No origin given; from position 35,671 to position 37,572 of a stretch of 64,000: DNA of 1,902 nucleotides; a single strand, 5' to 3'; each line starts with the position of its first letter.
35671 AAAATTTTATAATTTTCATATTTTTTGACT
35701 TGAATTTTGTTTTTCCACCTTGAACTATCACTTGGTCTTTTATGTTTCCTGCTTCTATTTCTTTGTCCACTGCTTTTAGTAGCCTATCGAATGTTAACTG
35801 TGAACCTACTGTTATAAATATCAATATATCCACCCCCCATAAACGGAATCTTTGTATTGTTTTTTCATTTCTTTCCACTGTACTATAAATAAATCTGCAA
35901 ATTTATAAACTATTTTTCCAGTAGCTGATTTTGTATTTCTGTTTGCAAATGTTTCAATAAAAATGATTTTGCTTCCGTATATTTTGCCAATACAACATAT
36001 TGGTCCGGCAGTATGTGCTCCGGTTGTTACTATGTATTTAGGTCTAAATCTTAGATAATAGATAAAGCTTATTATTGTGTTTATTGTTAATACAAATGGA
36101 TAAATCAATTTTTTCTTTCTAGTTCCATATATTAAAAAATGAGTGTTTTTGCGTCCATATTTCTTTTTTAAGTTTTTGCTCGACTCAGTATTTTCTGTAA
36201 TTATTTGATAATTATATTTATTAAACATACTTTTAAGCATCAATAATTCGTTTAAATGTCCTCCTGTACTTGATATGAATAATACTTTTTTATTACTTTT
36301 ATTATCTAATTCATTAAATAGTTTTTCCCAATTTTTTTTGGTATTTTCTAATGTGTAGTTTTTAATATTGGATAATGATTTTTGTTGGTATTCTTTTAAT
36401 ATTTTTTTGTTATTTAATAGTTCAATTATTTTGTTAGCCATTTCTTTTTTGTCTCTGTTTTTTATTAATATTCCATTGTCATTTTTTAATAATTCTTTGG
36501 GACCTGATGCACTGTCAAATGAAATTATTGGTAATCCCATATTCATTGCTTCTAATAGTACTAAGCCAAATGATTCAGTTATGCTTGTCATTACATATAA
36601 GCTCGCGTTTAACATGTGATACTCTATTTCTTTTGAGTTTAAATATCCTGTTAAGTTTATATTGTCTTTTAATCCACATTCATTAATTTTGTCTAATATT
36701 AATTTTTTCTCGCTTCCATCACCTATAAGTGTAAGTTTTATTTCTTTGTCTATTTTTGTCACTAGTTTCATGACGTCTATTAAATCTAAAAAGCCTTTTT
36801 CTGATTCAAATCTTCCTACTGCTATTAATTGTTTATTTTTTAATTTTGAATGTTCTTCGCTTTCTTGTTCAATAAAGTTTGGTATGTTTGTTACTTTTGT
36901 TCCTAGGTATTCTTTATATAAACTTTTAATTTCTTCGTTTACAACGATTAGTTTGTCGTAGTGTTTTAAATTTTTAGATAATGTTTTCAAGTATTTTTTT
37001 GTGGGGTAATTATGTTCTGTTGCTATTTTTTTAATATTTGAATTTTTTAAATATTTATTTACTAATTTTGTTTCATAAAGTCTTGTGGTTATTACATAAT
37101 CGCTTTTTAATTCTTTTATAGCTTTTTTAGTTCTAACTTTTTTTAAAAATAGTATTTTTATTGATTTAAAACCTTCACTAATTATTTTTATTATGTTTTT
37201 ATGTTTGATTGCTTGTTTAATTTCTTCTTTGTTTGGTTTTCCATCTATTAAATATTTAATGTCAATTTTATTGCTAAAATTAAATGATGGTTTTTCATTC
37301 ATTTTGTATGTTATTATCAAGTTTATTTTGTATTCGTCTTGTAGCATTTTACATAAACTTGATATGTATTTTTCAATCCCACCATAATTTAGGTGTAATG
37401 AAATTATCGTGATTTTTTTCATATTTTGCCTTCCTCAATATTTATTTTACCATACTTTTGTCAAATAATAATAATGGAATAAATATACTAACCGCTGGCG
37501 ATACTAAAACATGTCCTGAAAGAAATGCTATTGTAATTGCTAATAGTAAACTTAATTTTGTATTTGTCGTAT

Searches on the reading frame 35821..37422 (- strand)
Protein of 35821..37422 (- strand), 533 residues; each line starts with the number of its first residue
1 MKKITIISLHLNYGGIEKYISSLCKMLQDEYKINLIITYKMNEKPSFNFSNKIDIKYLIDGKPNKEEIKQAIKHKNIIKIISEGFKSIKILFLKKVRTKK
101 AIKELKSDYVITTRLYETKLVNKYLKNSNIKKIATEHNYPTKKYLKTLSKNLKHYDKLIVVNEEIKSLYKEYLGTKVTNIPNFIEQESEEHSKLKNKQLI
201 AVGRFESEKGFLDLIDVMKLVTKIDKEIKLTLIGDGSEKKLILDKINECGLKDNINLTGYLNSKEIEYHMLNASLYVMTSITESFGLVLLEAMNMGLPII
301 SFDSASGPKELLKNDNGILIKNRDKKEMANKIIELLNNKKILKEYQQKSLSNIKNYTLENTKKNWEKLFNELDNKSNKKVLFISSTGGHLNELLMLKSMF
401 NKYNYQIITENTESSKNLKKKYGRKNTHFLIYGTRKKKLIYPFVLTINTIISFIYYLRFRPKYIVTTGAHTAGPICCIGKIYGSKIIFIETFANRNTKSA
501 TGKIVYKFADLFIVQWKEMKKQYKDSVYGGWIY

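Call 57: search_protein_families(library=pfam, proteins=[window:35821-37422:-], max_evalue=0.001)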
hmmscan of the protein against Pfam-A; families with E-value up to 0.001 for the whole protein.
window:35821-37422:- (533 aa): 5 families
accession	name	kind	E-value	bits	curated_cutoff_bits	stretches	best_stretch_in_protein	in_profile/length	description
PF00534.26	Glycos_transf_1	-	2.8e-38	131.6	26.4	1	187-347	6-167/172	Glycosyl transferases group 1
PF13692.12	Glyco_trans_1_4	-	7.9e-32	110.9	27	1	197-338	2-142/142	Glycosyl transferases group 1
PF08660.17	Alg14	-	5e-17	62.8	27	1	385-531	7-170/171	Oligosaccharide biosynthesis protein Alg14 like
PF20706.3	GT4-conflict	-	8.8e-12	45.1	26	1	181-315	179-323/385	Family 4 Glycosyltransferase in conflict systems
PF13439.12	Glyco_transf_4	-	2.9e-06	27.9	28.5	1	14-185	2-167/170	Glycosyltransferase Family 4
